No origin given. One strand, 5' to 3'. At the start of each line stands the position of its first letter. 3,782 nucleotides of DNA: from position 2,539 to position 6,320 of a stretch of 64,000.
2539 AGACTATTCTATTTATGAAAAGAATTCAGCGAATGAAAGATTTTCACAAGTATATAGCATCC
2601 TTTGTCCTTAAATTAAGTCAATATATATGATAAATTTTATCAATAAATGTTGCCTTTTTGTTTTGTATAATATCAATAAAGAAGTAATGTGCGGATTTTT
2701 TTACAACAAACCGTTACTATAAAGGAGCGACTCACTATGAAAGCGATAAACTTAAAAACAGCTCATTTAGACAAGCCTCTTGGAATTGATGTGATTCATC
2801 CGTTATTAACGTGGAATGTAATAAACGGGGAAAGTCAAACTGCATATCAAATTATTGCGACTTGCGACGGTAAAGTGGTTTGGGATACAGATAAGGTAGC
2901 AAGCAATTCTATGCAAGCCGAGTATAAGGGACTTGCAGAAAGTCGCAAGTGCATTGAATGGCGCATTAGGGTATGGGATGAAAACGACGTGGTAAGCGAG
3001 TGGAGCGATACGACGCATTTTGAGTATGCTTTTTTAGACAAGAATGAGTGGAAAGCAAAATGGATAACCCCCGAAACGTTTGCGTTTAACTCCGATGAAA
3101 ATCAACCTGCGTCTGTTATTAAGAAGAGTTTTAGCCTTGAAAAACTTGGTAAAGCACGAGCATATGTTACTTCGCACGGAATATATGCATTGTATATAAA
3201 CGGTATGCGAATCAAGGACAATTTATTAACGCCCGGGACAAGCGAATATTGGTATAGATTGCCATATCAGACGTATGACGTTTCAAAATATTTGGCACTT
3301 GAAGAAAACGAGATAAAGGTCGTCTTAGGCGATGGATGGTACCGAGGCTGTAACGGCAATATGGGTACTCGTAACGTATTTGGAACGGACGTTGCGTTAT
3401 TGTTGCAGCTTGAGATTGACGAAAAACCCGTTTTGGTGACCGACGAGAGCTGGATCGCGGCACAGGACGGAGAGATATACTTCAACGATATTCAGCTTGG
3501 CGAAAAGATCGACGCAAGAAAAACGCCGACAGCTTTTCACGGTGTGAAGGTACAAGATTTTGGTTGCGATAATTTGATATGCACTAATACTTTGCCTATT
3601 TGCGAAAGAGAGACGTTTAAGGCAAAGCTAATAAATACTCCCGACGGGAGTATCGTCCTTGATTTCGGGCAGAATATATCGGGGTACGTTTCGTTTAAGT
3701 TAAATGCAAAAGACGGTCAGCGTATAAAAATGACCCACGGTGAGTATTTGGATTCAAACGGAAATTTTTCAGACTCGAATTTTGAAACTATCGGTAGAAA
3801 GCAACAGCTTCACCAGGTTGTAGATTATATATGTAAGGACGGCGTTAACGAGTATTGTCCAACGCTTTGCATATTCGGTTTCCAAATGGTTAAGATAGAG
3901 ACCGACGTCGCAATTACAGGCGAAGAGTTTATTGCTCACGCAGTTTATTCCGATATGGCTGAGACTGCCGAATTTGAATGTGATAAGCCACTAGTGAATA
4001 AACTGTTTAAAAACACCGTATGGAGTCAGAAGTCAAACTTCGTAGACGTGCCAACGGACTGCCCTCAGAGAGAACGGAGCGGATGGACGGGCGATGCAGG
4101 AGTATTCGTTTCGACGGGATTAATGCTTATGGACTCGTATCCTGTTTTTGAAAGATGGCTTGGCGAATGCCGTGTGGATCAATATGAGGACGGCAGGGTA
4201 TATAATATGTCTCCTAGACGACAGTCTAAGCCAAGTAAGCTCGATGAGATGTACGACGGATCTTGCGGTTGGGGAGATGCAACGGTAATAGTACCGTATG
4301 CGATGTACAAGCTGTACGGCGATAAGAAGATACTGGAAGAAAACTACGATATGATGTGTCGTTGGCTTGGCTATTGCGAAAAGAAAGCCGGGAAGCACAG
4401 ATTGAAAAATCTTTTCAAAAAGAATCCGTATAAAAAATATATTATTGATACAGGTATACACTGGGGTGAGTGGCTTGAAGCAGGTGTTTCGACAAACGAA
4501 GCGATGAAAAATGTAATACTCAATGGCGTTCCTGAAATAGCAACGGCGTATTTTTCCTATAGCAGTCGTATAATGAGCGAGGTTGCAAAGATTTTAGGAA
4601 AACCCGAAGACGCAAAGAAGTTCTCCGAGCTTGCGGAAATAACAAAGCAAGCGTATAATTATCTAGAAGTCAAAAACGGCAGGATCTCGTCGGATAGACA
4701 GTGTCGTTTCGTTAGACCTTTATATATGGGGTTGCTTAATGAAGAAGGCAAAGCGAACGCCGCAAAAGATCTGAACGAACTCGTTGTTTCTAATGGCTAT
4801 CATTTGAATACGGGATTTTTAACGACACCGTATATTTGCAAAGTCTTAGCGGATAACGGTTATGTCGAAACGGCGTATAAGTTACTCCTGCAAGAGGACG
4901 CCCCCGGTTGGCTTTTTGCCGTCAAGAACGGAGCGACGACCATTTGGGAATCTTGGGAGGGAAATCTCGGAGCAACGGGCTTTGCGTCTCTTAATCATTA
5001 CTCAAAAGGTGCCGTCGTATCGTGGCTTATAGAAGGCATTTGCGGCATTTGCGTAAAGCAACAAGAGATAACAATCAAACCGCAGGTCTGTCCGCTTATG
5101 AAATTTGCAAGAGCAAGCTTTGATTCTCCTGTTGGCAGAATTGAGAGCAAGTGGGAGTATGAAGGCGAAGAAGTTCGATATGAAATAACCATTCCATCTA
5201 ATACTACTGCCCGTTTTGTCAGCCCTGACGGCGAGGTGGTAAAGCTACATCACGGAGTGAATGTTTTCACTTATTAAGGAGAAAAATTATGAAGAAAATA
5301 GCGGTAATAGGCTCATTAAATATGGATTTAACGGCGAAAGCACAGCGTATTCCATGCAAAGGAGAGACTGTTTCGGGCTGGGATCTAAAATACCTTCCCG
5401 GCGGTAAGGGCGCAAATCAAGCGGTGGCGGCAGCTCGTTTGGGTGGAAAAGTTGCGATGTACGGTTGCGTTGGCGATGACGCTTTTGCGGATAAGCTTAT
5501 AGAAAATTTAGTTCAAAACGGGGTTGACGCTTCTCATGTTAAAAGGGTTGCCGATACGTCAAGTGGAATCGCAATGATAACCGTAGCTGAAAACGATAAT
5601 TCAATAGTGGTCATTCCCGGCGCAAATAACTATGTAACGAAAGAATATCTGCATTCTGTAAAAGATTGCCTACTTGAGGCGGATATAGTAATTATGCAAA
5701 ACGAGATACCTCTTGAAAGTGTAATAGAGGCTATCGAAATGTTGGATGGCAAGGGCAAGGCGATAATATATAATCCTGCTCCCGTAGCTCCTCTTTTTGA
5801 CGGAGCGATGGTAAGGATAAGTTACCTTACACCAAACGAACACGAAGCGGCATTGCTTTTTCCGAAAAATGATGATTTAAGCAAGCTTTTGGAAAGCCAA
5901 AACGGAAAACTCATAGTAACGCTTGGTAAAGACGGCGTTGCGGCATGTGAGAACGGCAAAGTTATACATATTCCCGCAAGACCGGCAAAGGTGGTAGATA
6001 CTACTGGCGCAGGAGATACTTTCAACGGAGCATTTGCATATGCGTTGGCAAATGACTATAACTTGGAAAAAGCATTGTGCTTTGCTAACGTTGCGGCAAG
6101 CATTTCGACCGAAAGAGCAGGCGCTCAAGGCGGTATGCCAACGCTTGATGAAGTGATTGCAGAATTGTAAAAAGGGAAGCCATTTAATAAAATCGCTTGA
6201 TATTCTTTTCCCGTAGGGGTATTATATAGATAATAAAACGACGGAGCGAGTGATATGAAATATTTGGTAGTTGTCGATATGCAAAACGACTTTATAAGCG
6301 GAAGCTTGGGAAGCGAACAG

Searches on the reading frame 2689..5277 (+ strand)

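Call 55: search_protein_families(library=pfam, proteins=[window:2689-5277:+], max_evalue=0.00001)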
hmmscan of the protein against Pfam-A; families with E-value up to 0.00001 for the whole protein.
window:2689-5277:+ (862 aa): 5 families
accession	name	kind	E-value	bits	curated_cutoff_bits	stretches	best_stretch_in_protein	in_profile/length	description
PF17389.8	Bac_rhamnosid6H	-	7.9e-95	318.4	24.5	1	425-782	2-337/339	Bacterial alpha-L-rhamnosidase 6 hairpin glycosidase domain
PF08531.16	Bac_rhamnosid_N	-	1.7e-34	119.5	25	1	153-290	3-144/172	Alpha-L-rhamnosidase N-terminal domain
PF25788.1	Ig_Rha78A_N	-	1.6e-22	80.2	27.4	1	21-117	3-105/105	Rha78A-like, N-terminal immunoglobulin domain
PF05592.18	Bac_rhamnosid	-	4.8e-15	55.8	22.2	1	316-406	2-87/102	Bacterial alpha-L-rhamnosidase concanavalin-like domain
PF17390.7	Bac_rhamnosid_C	-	4.6e-14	52.4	22.1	1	792-853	10-71/78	Bacterial alpha-L-rhamnosidase C-terminal domain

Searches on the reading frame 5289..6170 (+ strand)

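Call 55: search_protein_families(library=pfam, proteins=[window:5289-6170:+], max_evalue=0.00001)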
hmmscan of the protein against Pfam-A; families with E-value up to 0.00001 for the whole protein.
window:5289-6170:+ (293 aa): 2 families
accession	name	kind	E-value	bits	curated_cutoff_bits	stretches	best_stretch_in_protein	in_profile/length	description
PF00294.29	PfkB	-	4.5e-71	240.1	25.8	1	1-285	1-301/302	pfkB family carbohydrate kinase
PF01256.23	Carb_kinase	-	8.7e-06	25.8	27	0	180-283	120-229/242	NAD(P)H-hydrate dehydratase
